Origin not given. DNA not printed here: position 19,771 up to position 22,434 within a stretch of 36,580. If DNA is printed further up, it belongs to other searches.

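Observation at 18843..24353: Methyltransferase / extended AsnB-like amidotransferase / NirJ-like radical SAM-SPASM / DinB gene string: candidate uncharacterised modification pathway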

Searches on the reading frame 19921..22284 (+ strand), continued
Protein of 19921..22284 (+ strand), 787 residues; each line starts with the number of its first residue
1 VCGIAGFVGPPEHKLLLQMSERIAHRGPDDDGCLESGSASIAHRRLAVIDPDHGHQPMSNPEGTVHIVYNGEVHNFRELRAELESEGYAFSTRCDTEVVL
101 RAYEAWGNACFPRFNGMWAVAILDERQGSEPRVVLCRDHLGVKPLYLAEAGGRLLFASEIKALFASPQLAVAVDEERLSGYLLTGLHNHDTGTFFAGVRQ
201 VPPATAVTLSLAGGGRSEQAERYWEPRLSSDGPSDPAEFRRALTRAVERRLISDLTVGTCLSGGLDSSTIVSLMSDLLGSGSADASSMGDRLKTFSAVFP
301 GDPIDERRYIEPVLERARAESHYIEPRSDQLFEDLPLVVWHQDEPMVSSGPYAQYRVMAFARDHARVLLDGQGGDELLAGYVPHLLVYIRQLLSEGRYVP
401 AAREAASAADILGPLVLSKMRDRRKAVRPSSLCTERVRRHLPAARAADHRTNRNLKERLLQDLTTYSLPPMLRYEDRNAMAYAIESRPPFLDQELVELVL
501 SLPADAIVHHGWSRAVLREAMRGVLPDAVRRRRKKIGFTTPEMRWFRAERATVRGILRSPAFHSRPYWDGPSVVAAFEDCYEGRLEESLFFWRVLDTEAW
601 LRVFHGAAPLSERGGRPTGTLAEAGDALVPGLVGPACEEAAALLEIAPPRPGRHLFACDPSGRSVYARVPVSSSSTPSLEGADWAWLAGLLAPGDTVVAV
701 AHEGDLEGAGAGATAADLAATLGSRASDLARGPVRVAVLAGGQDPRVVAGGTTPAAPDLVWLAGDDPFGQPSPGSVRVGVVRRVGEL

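Call 18: find_encoding_contigs(protein=P0038, flank=10000, max_places=3)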
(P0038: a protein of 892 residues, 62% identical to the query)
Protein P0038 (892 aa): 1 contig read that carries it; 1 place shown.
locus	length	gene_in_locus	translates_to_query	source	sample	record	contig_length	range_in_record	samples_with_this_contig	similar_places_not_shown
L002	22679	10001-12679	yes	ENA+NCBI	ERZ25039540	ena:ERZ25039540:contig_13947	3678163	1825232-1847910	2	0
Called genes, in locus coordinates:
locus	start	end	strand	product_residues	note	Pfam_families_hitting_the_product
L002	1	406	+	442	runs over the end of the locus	PF00919:UPF0004, PF04055:Radical_SAM, PF18693:TRAM_2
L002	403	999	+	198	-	PF01066:CDP-OH_P_transf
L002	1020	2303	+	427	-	PF00994:MoCF_biosynth, PF18146:CinA_KH, PF02464:CinA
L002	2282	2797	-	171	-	PF01661:Macro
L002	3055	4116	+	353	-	PF00154:RecA_N, PF08423:Rad51, PF06745:ATPase (weak), PF27531:MT3502_N, PF21096:RecA_C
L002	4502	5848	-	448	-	PF13570:Beta-prop_ACSF4 (weak), PF13360:PQQ_2 (weak)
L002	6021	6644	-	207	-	PF01323:DSBA (weak)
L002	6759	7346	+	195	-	PF13527:Acetyltransf_9 (faint), PF00583:Acetyltransf_1, PF13673:Acetyltransf_10 (faint), PF13508:Acetyltransf_7 (weak)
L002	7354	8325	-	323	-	PF00126:HTH_1, PF03466:LysR_substrate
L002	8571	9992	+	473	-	PF00702:Hydrolase (faint), PF12710:HAD, PF01553:Acyltransferase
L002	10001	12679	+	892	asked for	PF13522:GATase_6, PF13537:GATase_7, PF00733:Asn_synthase, PF01996:F420_ligase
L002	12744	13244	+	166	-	PF00583:Acetyltransf_1, PF13508:Acetyltransf_7 (weak)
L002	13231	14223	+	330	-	PF09243:Rsm22, PF13649:Methyltransf_25 (faint)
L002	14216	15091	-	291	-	PF01149:Fapy_DNA_glyco, PF06831:H2TH, PF06827:zf-FPG_IleRS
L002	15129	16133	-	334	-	PF01553:Acyltransferase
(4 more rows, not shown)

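Call 19: find_encoding_contigs(protein=P0004, flank=10000, max_places=3)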
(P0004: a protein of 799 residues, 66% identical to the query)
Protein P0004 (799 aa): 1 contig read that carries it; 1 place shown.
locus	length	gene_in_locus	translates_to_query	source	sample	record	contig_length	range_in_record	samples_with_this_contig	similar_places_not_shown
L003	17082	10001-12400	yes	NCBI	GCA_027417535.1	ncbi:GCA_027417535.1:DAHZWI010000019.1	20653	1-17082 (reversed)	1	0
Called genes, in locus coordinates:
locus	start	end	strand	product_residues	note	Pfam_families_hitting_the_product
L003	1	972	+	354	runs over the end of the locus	PF02812:ELFV_dehydrog_N, PF00208:ELFV_dehydrog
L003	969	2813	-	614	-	PF00009:GTP_EFTU, PF01926:MMR_HSR1 (weak), PF22042:EF-G_D2, PF03144:GTP_EFTU_D2, PF00679:EFG_C, PF21018:BipA_C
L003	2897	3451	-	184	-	PF00293:NUDIX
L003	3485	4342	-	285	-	PF00248:Aldo_ket_red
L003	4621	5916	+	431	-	-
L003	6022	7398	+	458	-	PF01523:PmbA_TldD_1st (weak), PF19289:PmbA_TldD_3rd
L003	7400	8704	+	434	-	PF19289:PmbA_TldD_3rd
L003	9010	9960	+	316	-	PF01209:Ubie_methyltran (weak), PF13489:Methyltransf_23, PF02353:CMAS (weak), PF05175:MTS (weak), PF13847:Methyltransf_31, PF08241:Methyltransf_11, PF08242:Methyltransf_12, PF13649:Methyltransf_25, +1 more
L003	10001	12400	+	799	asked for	PF13522:GATase_6, PF13537:GATase_7, PF00733:Asn_synthase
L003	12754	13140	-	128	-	PF01850:PIN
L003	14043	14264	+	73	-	-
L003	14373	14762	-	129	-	PF03992:ABM (weak)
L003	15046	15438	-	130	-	PF09996:DUF2237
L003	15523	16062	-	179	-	PF00300:His_Phos_1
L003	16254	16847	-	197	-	-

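Call 20: find_encoding_contigs(protein=P0005, flank=10000, max_places=3)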
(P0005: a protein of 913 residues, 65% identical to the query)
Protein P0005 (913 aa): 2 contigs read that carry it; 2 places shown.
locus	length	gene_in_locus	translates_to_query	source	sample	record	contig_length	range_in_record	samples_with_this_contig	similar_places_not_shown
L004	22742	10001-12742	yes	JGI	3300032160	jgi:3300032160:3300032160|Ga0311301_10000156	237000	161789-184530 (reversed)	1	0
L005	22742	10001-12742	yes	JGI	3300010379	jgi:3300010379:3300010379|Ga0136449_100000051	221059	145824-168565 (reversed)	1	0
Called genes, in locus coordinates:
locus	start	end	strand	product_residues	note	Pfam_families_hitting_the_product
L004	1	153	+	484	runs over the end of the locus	PF00749:tRNA-synt_1c, PF19269:Anticodon_2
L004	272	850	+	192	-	PF02698:DUF218 (weak)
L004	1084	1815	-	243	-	PF11716:MDMPI_N, PF07398:MDMPI_C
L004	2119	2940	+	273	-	PF08241:Methyltransf_11, PF08242:Methyltransf_12, PF13649:Methyltransf_25, PF13847:Methyltransf_31 (weak)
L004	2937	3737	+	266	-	PF00696:AA_kinase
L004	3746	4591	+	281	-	PF00696:AA_kinase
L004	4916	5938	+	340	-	-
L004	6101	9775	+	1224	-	PF09286:Pro-kuma_activ, PF01833:TIG (weak)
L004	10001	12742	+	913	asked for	PF13522:GATase_6, PF13537:GATase_7, PF00733:Asn_synthase, PF01996:F420_ligase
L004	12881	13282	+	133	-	PF00582:Usp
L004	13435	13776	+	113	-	PF08734:GYD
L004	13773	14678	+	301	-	PF01557:FAA_hydrolase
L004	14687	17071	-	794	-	PF01315:Ald_Xan_dh_C, PF02738:MoCoBD_1, PF20256:MoCoBD_2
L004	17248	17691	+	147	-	PF01243:PNPOx_N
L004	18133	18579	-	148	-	-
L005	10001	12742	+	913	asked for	PF13522:GATase_6, PF13537:GATase_7, PF00733:Asn_synthase, PF01996:F420_ligase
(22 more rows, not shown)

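Call 21: find_encoding_contigs(protein=P0002, flank=10000, max_places=3)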
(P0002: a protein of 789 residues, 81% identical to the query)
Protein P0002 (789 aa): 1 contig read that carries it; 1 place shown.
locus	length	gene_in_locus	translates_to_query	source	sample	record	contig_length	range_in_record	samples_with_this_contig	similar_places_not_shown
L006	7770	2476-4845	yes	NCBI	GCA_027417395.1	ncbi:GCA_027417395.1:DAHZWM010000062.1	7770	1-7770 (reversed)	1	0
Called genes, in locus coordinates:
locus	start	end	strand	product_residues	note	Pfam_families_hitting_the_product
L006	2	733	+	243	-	?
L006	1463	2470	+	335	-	PF01209:Ubie_methyltran (weak), PF13489:Methyltransf_23 (weak), PF08241:Methyltransf_11, PF08242:Methyltransf_12, PF13649:Methyltransf_25, PF13847:Methyltransf_31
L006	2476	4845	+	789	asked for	PF13522:GATase_6, PF13537:GATase_7, PF00733:Asn_synthase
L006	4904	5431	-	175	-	PF00903:Glyoxalase, PF13669:Glyoxalase_4 (weak), PF18029:Glyoxalase_6, PF22677:Ble-like_N (weak)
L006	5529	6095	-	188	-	PF04264:YceI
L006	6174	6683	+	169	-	PF12802:MarR_2, PF01047:MarR (weak)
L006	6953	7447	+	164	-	-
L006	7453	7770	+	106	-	?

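Call 22: find_related_loci(query=window:19921-22284:+, collection=genome_contigs, flank=10000)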
Query window:19921-22284:+ (787 aa) in genome_contigs; peptide patterns used: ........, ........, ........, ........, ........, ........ (x = any residue, [..] = any of these).
199 stretches matched a pattern; 175 encode a relative of the query (tblastn E <= 1e-3); the best 80 are kept; 80 distinct loci.
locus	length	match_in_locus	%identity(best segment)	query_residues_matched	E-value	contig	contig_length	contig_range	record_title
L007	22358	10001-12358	87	1-787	0e+0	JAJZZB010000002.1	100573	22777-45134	MAG: Actinomycetes bacterium isolate TL1-5.bin92 NODE_137_length_100573_cov_1.961203, whole genome shotgun sequence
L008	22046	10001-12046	66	1-683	0e+0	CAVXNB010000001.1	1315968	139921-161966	MAG: uncultured Acidimicrobiaceae bacterium isolate MFD00731.bin.2.220 genome assembly, contig: contig_10050, whole geno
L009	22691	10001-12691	64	1-787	0e+0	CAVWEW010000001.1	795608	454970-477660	MAG: uncultured Actinomycetota bacterium isolate MFD09603.bin.2.70 genome assembly, contig: contig_13278, whole genome s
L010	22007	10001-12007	63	1-673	0e+0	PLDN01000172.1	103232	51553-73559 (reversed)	MAG: Acidimicrobiaceae bacterium isolate palsa_601 73.20111000_P2D.26_contig_1974, whole genome shotgun sequence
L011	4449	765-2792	63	1-680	0e+0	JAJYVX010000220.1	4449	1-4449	MAG: Actinomycetes bacterium isolate FK2.bin59 NODE_27394_length_4449_cov_1.047663, whole genome shotgun sequence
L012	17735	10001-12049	62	1-683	0e+0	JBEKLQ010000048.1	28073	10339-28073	MAG: Acidimicrobiales bacterium isolate SPRUCE 374 SPRUCE_374_48, whole genome shotgun sequence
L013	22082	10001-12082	64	1-683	0e+0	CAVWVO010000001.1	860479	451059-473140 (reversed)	MAG: uncultured Actinomycetota bacterium isolate MFD09603.bin.4.860 genome assembly, contig: contig_10703, whole genome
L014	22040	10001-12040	62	1-683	0e+0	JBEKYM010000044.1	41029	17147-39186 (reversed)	MAG: Acidimicrobiales bacterium isolate SPRUCE 675 SPRUCE_675_44, whole genome shotgun sequence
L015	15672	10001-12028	62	1-683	0e+0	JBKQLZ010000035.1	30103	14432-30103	MAG: Acidimicrobiales bacterium isolate CRr3G3H3I__bin_42 CRr3G3H3I_000000039560, whole genome shotgun sequence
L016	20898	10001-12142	59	1-732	0e+0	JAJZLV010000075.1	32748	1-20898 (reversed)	MAG: Actinomycetes bacterium isolate MAS3.bin140 NODE_2520_length_32748_cov_1.464425, whole genome shotgun sequence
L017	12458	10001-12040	62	1-683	0e+0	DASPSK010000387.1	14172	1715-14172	MAG TPA_asm: Acidimicrobiales bacterium isolate SMAG_U12249 k141_1287438, whole genome shotgun sequence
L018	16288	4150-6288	60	1-721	0e+0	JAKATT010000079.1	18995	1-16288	MAG: Actinomycetes bacterium isolate YP3.bin102 NODE_3558_length_18995_cov_5.40577, whole genome shotgun sequence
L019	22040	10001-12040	62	1-683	0e+0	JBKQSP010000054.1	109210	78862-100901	MAG: Acidimicrobiales bacterium isolate MHr1A1B1C__bin_13 MHr1A1B1C_000000153668, whole genome shotgun sequence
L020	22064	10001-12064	60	1-683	0e+0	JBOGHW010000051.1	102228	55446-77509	MAG: Acidimicrobiales bacterium isolate TC-S_metawrap_bin.20 k127_4154722, whole genome shotgun sequence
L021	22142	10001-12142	60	1-732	0e+0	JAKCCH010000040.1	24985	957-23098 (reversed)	MAG: Actinomycetes bacterium isolate YP2.bin33 NODE_1668_length_24985_cov_3.326253, whole genome shotgun sequence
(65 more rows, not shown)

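Call 36: find_encoding_contigs(protein=P0074, flank=6000, max_places=2)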
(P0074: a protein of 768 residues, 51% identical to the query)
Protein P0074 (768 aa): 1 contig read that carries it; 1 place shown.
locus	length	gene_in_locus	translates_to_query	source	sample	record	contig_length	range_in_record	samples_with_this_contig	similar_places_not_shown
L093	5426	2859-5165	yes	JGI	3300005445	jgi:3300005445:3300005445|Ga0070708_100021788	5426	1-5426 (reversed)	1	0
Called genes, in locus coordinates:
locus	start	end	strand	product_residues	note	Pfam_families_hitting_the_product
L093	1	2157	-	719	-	?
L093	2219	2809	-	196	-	PF00908:dTDP_sugar_isom, PF14667:Polysacc_synt_C (weak)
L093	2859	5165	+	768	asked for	PF13522:GATase_6, PF13537:GATase_7, PF00733:Asn_synthase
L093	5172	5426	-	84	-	?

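Call 40: search_solved_structures(query=window:19921-22284:+, max_evalue=0.00001, show_alignments=1)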
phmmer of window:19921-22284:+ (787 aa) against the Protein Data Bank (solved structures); distinct sequences matched with E-value up to 0.00001: 7.
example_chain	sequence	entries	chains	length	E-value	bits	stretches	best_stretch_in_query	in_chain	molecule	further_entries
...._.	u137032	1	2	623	6.4e-53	183.3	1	1-578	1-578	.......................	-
1ct9_A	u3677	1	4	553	4e-38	134.4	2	14-164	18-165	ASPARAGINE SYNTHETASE B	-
6gq3_A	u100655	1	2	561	5.3e-24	87.7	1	1-165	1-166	Asparagine synthetase [glutamine-hydrolyzing]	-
8sue_A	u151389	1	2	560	1.8e-23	86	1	19-165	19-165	Asparagine synthetase [glutamine-hydrolyzing]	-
9b6c_A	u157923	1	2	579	1e-22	83.5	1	19-165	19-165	Asparagine synthetase [glutamine-hydrolyzing]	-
1jgt_A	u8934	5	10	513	1.4e-13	53.2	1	65-344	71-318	BETA-LACTAM SYNTHETASE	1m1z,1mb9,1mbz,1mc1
6lbp_A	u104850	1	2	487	3.9e-06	28.6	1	63-163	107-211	Amidophosphoribosyltransferase 2, chloroplastic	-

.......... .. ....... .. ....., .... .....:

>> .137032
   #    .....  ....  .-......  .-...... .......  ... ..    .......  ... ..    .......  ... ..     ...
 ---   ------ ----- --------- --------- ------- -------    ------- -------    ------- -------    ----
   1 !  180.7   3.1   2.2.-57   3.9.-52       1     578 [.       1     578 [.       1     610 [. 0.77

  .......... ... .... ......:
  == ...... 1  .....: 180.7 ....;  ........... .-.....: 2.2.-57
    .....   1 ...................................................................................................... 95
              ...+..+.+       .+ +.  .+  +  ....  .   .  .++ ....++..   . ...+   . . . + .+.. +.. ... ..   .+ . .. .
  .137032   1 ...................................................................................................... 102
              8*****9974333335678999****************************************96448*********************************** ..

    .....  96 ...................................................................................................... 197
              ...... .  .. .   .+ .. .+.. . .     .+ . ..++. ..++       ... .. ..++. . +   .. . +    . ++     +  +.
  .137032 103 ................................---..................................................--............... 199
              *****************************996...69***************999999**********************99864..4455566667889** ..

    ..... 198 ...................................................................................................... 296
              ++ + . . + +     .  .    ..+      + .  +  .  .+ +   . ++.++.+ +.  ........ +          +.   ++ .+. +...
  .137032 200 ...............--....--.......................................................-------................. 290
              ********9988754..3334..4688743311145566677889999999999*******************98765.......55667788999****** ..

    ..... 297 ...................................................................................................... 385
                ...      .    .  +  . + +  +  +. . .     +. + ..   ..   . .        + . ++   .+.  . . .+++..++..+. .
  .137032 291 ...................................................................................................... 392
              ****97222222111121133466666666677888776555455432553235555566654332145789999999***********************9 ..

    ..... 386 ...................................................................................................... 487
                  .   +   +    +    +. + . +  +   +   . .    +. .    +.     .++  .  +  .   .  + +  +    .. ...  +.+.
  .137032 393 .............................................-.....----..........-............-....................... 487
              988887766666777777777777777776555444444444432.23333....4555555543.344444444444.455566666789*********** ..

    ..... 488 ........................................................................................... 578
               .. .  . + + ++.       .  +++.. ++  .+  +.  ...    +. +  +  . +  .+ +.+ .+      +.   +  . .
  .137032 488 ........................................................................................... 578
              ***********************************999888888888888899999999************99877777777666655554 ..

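Call 59: search_protein_families(library=pfam, proteins=[P0038, P0005], max_evalue=1)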
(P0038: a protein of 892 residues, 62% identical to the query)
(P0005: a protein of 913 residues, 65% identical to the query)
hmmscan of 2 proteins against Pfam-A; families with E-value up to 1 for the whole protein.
P0038 (892 aa): 5 families
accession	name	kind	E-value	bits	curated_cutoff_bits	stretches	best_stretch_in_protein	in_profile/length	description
PF00733.27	Asn_synthase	-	1.3e-73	249.1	21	1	236-604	2-354/354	Asparagine synthase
PF13537.11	GATase_7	-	4.2e-42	143.5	25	1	43-164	1-123/123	Glutamine amidotransferase domain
PF13522.11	GATase_6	-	2.4e-38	131.5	27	1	28-158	1-130/130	Glutamine amidotransferase domain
PF01996.21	F420_ligase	-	1.6e-17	64.2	25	1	671-847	2-152/218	F420-0:Gamma-glutamyl ligase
PF02540.23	NAD_synthase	-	0.45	10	21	0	241-275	10-42/242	NAD synthase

P0005 (913 aa): 4 families
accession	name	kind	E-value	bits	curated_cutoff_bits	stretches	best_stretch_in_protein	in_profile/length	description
PF00733.27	Asn_synthase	-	1e-72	246.2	21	1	238-602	2-354/354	Asparagine synthase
PF13537.11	GATase_7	-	1.5e-44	151.4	25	1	43-165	1-123/123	Glutamine amidotransferase domain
PF13522.11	GATase_6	-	1e-37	129.5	27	1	28-159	1-130/130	Glutamine amidotransferase domain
PF01996.21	F420_ligase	-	3.7e-11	43.4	25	1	672-845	2-149/218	F420-0:Gamma-glutamyl ligase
